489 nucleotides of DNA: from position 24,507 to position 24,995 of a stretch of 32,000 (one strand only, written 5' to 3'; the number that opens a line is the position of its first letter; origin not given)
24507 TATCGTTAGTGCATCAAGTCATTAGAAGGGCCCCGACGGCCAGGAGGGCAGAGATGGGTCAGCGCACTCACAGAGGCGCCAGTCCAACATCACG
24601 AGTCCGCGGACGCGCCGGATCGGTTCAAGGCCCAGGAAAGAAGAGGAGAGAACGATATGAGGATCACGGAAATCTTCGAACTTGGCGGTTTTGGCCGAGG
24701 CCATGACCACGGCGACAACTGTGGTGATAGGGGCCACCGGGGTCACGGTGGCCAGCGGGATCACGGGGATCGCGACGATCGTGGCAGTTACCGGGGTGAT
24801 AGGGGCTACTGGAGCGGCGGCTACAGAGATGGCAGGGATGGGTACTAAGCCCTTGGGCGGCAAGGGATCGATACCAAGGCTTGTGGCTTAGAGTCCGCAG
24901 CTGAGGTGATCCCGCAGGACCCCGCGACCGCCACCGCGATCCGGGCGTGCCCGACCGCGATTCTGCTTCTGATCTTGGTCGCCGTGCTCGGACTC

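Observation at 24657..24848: Orphan 63-aa Gly/Arg/Asp/His/Tyr-rich ORF with strong SD, internal DNA repeat and atypical codon usage between mez and gdh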

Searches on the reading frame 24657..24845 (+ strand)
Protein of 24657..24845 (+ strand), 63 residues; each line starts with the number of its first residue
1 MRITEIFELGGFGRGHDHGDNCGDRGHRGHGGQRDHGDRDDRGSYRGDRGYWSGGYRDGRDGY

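Call 3: search_protein_families(library=pfam, proteins=[window:24657-24845:+], max_evalue=1)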
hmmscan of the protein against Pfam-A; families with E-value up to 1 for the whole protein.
window:24657-24845:+ (63 aa): 0 families

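Call 4: search_protein_families(library=ncbifam, proteins=[window:24657-24845:+], max_evalue=1)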
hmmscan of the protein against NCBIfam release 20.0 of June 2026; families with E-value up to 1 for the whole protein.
window:24657-24845:+ (63 aa): 0 families

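Call 6: find_homologous_proteins(query=window:24657-24845:+, max_evalue=0.01)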
Query window:24657-24845:+ (63 aa): 2 proteins with E <= 0.01 among 3 candidates.
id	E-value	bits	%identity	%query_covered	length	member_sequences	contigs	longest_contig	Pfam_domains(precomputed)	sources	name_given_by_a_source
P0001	9.1e-16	76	72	84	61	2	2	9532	-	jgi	jgi:hypothetical protein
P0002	3.0e-6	45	52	100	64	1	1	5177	-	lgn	-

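Call 9: find_encoding_contigs(protein=P0001, flank=8000)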
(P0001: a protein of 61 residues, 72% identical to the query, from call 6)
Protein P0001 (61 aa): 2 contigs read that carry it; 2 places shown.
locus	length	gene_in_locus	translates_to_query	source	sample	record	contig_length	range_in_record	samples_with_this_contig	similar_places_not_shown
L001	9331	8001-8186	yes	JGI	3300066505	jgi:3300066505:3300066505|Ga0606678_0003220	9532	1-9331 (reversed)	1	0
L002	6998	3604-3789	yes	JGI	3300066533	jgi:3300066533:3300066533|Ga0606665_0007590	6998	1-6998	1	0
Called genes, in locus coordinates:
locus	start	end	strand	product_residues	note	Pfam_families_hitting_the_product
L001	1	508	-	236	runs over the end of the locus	?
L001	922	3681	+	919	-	PF01565:FAD_binding_4, PF02913:FAD-oxidase_C, PF02754:CCG (faint), PF13183:Fer4_8, PF13534:Fer4_17 (weak)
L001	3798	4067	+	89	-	-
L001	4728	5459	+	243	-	PF00665:rve, PF13610:DDE_Tnp_IS240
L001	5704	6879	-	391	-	PF12844:HTH_19 (faint), PF13560:HTH_31, PF01381:HTH_3, PF07883:Cupin_2 (weak)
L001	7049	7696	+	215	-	PF01740:STAS, PF13466:STAS_2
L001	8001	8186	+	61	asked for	-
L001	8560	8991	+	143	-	-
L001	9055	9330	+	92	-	?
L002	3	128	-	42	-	?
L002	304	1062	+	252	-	PF00665:rve, PF13610:DDE_Tnp_IS240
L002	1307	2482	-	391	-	PF12844:HTH_19 (faint), PF13560:HTH_31, PF01381:HTH_3, PF07883:Cupin_2 (weak)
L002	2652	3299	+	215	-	PF01740:STAS, PF13466:STAS_2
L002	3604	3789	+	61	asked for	-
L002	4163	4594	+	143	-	-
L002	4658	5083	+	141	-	-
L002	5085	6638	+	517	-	-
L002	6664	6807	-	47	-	-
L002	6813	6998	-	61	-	?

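Call 10: find_encoding_contigs(protein=P0002, flank=8000)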
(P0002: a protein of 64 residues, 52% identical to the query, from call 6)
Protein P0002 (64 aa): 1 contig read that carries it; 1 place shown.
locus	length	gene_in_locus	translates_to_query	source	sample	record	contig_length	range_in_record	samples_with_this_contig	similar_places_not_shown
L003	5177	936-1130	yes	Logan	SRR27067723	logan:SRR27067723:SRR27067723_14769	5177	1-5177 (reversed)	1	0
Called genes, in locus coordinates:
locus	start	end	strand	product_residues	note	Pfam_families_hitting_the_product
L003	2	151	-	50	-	?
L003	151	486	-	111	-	-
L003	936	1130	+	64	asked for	-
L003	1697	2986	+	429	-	PF00890:FAD_binding_2 (faint), PF01134:GIDA (faint), PF01262:AlaDh_PNT_C (faint), PF01266:DAO (faint), PF07992:Pyr_redox_2, PF13738:Pyr_redox_3 (weak), PF00070:Pyr_redox, PF14759:Reductase_C, +4 more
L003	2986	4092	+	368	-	PF00923:TAL_FSA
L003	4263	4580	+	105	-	-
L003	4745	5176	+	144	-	?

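Call 12: find_related_loci(query=A1, collection=genome_contigs, flank=6000)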
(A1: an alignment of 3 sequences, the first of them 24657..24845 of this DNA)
Query A1 (63 aa) in genome_contigs; peptide patterns used: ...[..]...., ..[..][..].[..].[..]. (x = any residue, [..] = any of these).
600 stretches matched a pattern (row limit reached: there are more); 1 encode a relative of the query (tblastn E <= 1e-3); 1 distinct loci.
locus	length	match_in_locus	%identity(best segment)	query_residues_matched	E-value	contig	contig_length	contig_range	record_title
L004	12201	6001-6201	59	1-63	4e-10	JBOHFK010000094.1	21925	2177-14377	MAG: Pseudonocardiaceae bacterium isolate SE1530_metabat2.bin.11 NODE_265_length_21925_cov_3.932746, whole genome shotgu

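Call 20: search_protein_representatives(alignment_id=A1)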
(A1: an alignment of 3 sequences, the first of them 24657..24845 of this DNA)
Query: 3 sequences, 61 profile positions. Proteins with E-value up to 0.001 (for the whole library): 2; up to 1e-10: 1; up to 1e-30: 1. The best 2 are listed.
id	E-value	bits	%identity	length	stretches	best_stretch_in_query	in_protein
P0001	2.0e-31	124.3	-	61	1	1-61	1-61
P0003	7.7e-10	55.2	-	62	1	1-29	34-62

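Call 23: find_encoding_contigs(protein=window:24657-24845:+, flank=10000)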
Protein window:24657-24845:+ (63 aa): no gene with exactly this product is on record in the collection.

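Call 32: find_homologous_proteins(query=L004:6490-6918:+, max_evalue=1e-20)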
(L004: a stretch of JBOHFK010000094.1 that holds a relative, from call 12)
Query L004:6490-6918:+ (143 aa): 7997 proteins with E <= 1e-20 among 8000 candidates; the best 120 are listed.
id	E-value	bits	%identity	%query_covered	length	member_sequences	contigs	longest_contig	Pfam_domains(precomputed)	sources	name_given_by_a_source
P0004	1.5e-84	299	100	100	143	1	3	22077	-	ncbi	ncbi:MAG: hypothetical protein ACRDU4_01570 [Mycobacterium sp.]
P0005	1.5e-79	283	94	100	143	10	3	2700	-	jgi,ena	jgi:hypothetical protein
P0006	4.2e-79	281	92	100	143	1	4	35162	-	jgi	jgi:hypothetical protein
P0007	1.1e-78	280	93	100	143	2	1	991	-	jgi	jgi:hypothetical protein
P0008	6.6e-78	278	91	100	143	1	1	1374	-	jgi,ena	-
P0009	7.4e-78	277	92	100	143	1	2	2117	-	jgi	jgi:hypothetical protein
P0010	7.9e-78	277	92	100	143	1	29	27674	-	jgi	jgi:hypothetical protein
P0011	3.4e-77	275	91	100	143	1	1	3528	-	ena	-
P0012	1.0e-76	274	90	100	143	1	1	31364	-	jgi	jgi:DoxX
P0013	1.1e-76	274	92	100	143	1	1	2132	-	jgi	-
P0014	2.2e-76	273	91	100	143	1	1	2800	-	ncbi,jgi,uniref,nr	ncbi:DoxX family membrane protein [Mycobacterium sp.]|jgi:hypothetical protein|uniref:DoxX family me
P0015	3.4e-76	272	92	98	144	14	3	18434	-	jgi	jgi:hypothetical protein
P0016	5.3e-76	271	92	98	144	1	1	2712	-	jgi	-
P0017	7.7e-76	271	92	97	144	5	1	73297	-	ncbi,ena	-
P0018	1.2e-75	270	90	100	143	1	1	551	-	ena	-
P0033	2.0e-72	260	89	99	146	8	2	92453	-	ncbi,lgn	ncbi:MAG: hypothetical protein ACRDRR_11840 [Pseudonocardiaceae bacterium]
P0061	2.1e-69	250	86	98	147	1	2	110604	-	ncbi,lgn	ncbi:MAG: hypothetical protein ACT4NP_03420 [Pseudonocardiales bacterium]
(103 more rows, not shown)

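Call 33: find_encoding_contigs(protein=P0010, flank=3000, max_places=10)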
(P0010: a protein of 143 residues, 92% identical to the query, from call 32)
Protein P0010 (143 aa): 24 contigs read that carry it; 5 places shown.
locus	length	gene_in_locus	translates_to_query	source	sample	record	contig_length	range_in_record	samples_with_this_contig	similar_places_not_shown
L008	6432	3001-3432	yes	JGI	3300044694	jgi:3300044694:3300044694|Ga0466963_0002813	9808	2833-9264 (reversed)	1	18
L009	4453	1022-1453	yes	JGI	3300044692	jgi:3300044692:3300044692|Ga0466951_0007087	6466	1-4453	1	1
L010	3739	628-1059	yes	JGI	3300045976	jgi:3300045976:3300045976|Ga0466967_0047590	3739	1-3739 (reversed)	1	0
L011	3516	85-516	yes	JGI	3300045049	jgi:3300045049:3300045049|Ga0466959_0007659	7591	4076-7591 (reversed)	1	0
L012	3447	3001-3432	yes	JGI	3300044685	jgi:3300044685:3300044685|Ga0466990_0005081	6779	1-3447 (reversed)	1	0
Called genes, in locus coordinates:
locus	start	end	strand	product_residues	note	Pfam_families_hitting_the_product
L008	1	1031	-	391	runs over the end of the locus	PF13744:HTH_37 (faint), PF12844:HTH_19 (weak), PF13560:HTH_31, PF01381:HTH_3, PF07883:Cupin_2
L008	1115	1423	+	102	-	-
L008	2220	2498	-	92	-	-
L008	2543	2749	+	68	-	-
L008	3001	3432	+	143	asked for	-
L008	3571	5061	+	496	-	-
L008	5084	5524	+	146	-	-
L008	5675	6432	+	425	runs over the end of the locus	PF01266:DAO (faint), PF03486:HI0933_like (faint), PF07992:Pyr_redox_2, PF13738:Pyr_redox_3, PF00070:Pyr_redox, PF14759:Reductase_C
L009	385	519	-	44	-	-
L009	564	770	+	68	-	-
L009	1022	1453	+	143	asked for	-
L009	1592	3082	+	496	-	-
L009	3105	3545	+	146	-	-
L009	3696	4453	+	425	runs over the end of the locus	PF01266:DAO (faint), PF03486:HI0933_like (faint), PF07992:Pyr_redox_2, PF13738:Pyr_redox_3, PF00070:Pyr_redox, PF14759:Reductase_C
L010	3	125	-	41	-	?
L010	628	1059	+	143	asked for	-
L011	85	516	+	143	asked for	-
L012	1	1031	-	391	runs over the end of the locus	PF13744:HTH_37 (faint), PF12844:HTH_19 (weak), PF13560:HTH_31, PF01381:HTH_3, PF07883:Cupin_2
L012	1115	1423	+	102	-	-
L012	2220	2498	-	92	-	-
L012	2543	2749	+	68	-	-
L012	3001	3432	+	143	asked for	-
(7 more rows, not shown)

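Call 34: find_encoding_contigs(protein=P0033, flank=3000, max_places=4)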
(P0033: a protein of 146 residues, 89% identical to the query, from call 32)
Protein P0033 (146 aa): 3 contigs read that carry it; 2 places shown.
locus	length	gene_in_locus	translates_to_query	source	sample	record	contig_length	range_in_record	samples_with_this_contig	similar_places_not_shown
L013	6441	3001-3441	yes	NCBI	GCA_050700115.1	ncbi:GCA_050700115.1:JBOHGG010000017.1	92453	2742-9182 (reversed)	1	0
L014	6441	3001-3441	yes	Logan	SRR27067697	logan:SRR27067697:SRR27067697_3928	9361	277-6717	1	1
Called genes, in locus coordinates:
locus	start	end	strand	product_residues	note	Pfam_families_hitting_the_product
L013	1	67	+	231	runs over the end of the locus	PF14325:DUF4383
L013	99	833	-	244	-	PF01022:HTH_5 (weak), PF12840:HTH_20 (weak)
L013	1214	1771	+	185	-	PF01740:STAS, PF13466:STAS_2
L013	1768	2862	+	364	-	PF00923:TAL_FSA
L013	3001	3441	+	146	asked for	-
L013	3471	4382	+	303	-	PF01734:Patatin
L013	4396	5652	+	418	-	PF01266:DAO (faint), PF03486:HI0933_like (faint), PF07992:Pyr_redox_2, PF13450:NAD_binding_8 (faint), PF13738:Pyr_redox_3, PF00070:Pyr_redox, PF14759:Reductase_C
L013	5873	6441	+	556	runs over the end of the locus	PF00920:ILVD_EDD_N, PF24877:ILV_EDD_C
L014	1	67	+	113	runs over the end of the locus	?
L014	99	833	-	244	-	PF01022:HTH_5 (weak), PF12840:HTH_20 (weak)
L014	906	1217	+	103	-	-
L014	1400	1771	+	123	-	PF01740:STAS, PF13466:STAS_2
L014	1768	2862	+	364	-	PF00923:TAL_FSA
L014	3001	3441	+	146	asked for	-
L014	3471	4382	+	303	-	PF01734:Patatin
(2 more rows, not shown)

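Call 35: find_encoding_contigs(protein=P0061, flank=3000, max_places=4)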
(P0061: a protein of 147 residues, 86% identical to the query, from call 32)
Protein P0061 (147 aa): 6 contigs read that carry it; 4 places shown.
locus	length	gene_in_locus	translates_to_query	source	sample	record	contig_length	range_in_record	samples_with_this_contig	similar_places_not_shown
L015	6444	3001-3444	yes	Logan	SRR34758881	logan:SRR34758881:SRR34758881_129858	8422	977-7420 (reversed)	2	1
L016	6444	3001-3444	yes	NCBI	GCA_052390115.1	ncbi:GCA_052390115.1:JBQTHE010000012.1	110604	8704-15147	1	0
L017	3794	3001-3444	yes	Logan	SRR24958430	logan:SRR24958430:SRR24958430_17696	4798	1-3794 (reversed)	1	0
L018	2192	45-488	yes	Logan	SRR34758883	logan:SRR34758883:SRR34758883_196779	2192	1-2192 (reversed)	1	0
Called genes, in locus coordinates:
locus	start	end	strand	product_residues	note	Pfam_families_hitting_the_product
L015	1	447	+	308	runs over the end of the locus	PF13432:TPR_16 (faint), PF07719:TPR_2 (faint), PF13174:TPR_6 (faint), PF13181:TPR_8 (faint), PF00515:TPR_1 (faint), PF13424:TPR_12 (weak)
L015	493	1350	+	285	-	PF09990:DUF2231, PF00355:Rieske, PF13806:Rieske_2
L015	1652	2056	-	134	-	PF04075:F420H2_quin_red, PF01243:PNPOx_N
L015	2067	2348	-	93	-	-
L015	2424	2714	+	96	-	-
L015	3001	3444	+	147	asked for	-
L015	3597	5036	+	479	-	PF00668:Condensation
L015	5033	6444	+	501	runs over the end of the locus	-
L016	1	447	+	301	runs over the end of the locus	PF13432:TPR_16 (faint), PF07719:TPR_2 (faint), PF13174:TPR_6 (faint), PF13181:TPR_8 (faint), PF00515:TPR_1 (faint), PF13424:TPR_12 (weak)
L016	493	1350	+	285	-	PF09990:DUF2231, PF00355:Rieske, PF13806:Rieske_2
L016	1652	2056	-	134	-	PF04075:F420H2_quin_red, PF01243:PNPOx_N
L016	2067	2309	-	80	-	-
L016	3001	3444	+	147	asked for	-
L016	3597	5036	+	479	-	PF00668:Condensation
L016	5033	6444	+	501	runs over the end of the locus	-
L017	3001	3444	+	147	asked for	-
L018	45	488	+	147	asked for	-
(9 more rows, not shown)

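Call 68: search_protein_families(library=pfam, proteins=[L008:3571-5058:+, L008:5084-5521:+, L002:4658-5080:+, L002:5085-6635:+, L001:3798-4064:+], max_evalue=0.1)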
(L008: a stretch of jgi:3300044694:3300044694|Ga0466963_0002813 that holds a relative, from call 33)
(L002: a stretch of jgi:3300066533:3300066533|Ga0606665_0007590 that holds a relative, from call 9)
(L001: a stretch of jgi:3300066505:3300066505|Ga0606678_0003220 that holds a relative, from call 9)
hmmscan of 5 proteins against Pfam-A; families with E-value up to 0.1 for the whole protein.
L008:3571-5058:+ (496 aa): 0 families

L008:5084-5521:+ (146 aa): 0 families

L002:4658-5080:+ (141 aa): 0 families

L002:5085-6635:+ (517 aa): 0 families

L001:3798-4064:+ (89 aa): 0 families

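Call 70: search_solved_structures(query=window:24657-24845:+, max_evalue=10)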
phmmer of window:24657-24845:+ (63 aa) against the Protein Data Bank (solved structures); distinct sequences matched with E-value up to 10: 0.

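Call 71: search_protein_families(library=phrogs, proteins=[window:24657-24845:+, P0001, P0002, L004:6001-6201:+, L008:2497-2688:+], max_evalue=1)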
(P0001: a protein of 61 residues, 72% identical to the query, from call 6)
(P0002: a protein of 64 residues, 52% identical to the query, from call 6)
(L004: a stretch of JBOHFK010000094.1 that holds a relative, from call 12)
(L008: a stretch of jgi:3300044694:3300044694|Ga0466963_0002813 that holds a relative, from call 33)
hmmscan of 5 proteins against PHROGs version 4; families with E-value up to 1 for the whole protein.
window:24657-24845:+ (63 aa): 0 families

P0001 (61 aa): 0 families

P0002 (64 aa): 0 families

L004:6001-6201:+ (67 aa): 0 families

L008:2497-2688:+ (64 aa): 0 families

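Call 72: search_protein_families(library=padloc, proteins=[window:24657-24845:+, P0001, P0002, L004:6001-6201:+, L008:2497-2688:+], max_evalue=1)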
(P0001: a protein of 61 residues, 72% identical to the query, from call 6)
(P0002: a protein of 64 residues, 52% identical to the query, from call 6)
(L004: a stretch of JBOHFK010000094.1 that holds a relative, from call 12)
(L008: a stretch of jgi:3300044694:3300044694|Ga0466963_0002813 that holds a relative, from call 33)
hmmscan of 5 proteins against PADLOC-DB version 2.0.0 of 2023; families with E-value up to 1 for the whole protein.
window:24657-24845:+ (63 aa): 0 families

P0001 (61 aa): 0 families

P0002 (64 aa): 0 families

L004:6001-6201:+ (67 aa): 0 families

L008:2497-2688:+ (64 aa): 0 families

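Call 73: search_protein_families(library=ncbifam, proteins=[P0001, P0002, L004:6001-6201:+, L008:2497-2688:+], max_evalue=10)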
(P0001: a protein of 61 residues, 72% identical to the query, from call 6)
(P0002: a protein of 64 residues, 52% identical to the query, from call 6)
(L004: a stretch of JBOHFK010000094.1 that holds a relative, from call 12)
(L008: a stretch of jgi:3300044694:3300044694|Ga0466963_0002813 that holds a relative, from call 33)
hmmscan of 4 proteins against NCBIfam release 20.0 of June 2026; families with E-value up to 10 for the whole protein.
P0001 (61 aa): 1 family
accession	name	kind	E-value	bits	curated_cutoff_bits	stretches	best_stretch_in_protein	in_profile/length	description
NF038309.1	HisXaaSer_A3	equivalog_domain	0.46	10.3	65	1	21-47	49-74/81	His-Xaa-Ser repeat protein HxsA3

P0002 (64 aa): 0 families

L004:6001-6201:+ (67 aa): 2 families
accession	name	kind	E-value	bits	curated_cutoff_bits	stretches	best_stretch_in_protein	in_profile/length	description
NF047873.1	ZrgA_Zn_trans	equivalog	0.81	9.3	185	1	21-58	130-167/213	zinc uptake protein ZrgA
NF038309.1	HisXaaSer_A3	equivalog_domain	1.5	8.7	65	1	22-50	50-77/81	His-Xaa-Ser repeat protein HxsA3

L008:2497-2688:+ (64 aa): 0 families

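Call 75: predict_structure(alignment_id=A1)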
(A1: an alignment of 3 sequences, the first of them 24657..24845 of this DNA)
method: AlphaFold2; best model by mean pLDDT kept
length: 63 residues; sequences in the alignment: 3
mean_pLDDT: 49.3   pTM: 0.10
mean pLDDT of the five models: 49.3, 48.1, 47.2, 43.8, 43.2
residues with pLDDT >= 90: 0; 70-90: 0; 50-70: 28; < 50: 35
segments of 3 or more residues with pLDDT < 50: 32-45, 47-49, 51-55, 61-63
pLDDT, mean of each block of 10 residues (from residue 1): 54 51 51 47 46 48 42
secondary structure, 60 per line:
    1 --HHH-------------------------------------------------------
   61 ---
elements in order:

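Call 85: search_protein_families(library=pfam, proteins=[L004:1651-3180:+, L004:1687-2454:-, L004:2348-3274:+, L004:3298-3921:-, L004:5135-5584:+, L004:7240-8292:+, L004:8683-9645:+, L004:10038-11291:+, L004:11344-12201:+, L004:6490-6918:+], max_evalue=0.0001)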
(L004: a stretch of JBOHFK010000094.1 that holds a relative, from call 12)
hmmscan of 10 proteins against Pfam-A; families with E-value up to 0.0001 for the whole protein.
L004:1651-3180:+ (510 aa): 2 families
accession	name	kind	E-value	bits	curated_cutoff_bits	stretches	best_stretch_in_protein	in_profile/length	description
PF01433.26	Peptidase_M1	-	1.4e-27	97.2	27.7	1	354-498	65-218/218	Peptidase family M1 domain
PF17900.6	Peptidase_M1_N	-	4.3e-08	33.9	25.8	1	204-261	130-186/186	Peptidase M1 N-terminal domain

L004:1687-2454:- (256 aa): 0 families

L004:2348-3274:+ (309 aa): 0 families

L004:3298-3921:- (208 aa): 0 families

L004:5135-5584:+ (150 aa): 0 families

L004:7240-8292:+ (351 aa): 5 families
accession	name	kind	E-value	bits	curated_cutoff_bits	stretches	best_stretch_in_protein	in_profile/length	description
PF07992.20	Pyr_redox_2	-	4.4e-49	167.9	26.1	1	3-272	28-291/291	Pyridine nucleotide-disulphide oxidoreductase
PF14759.12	Reductase_C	-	1.1e-11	45.6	25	1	291-342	1-52/85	Reductase C-terminal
PF00070.33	Pyr_redox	-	2.8e-11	44.2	22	1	117-163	1-46/82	Pyridine nucleotide-disulphide oxidoreductase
PF01266.30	DAO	-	1e-06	29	27.9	0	118-214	2-94/353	FAD dependent oxidoreductase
PF13738.12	Pyr_redox_3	-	2.2e-06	27.6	30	1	31-246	83-305/305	Pyridine nucleotide-disulphide oxidoreductase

L004:8683-9645:+ (321 aa): 1 family
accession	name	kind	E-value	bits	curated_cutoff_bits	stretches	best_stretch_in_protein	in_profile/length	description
PF00923.25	TAL_FSA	-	2e-60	205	27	1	7-287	53-283/285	Transaldolase/Fructose-6-phosphate aldolase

L004:10038-11291:+ (418 aa): 11 families
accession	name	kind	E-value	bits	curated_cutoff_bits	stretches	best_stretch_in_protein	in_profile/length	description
PF07719.23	TPR_2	-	1.7e-14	53.1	27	0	289-316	2-29/34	Tetratricopeptide repeat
PF13181.12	TPR_8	-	7.4e-14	51.1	25.7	0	291-315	4-28/34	Tetratricopeptide repeat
PF13432.12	TPR_16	-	3.1e-13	50.3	32.7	1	257-316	2-59/65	Tetratricopeptide repeat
PF13424.12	TPR_12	-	1e-12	48.5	30.1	2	290-352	4-73/77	Tetratricopeptide repeat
PF13176.12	TPR_7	-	6.3e-12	45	27.9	0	364-392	3-33/36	Tetratricopeptide repeat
PF00515.34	TPR_1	-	1.3e-11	44.2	27.8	0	290-316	3-29/34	Tetratricopeptide repeat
PF13174.12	TPR_6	-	3.4e-11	43.4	26.3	0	326-352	2-28/33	Tetratricopeptide repeat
PF13428.12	TPR_14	-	1.6e-08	34.9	23.5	0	364-394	5-35/44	Tetratricopeptide repeat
PF13374.12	TPR_10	-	5.2e-07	29.9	27.5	0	364-389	6-31/42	Tetratricopeptide repeat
PF17874.7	TPR_MalT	-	1.8e-06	27.9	45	1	288-390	40-152/336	MalT-like TPR region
PF09976.15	TPR_21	-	1.4e-05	25.4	25.5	0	302-394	90-180/193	Tetratricopeptide repeat-like domain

L004:11344-12201:+ (285 aa): 3 families
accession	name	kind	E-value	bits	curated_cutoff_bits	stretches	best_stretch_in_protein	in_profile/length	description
PF00355.32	Rieske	-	9.7e-20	70.7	20.3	1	183-269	1-87/88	Rieske [2Fe-2S] domain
PF09990.14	DUF2231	-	3.2e-13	50.4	26.4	1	48-173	1-138/139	Predicted membrane protein (DUF2231)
PF13806.12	Rieske_2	-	4e-11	43.2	27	1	183-281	1-104/104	Rieske-like [2Fe-2S] domain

L004:6490-6918:+ (143 aa): 0 families
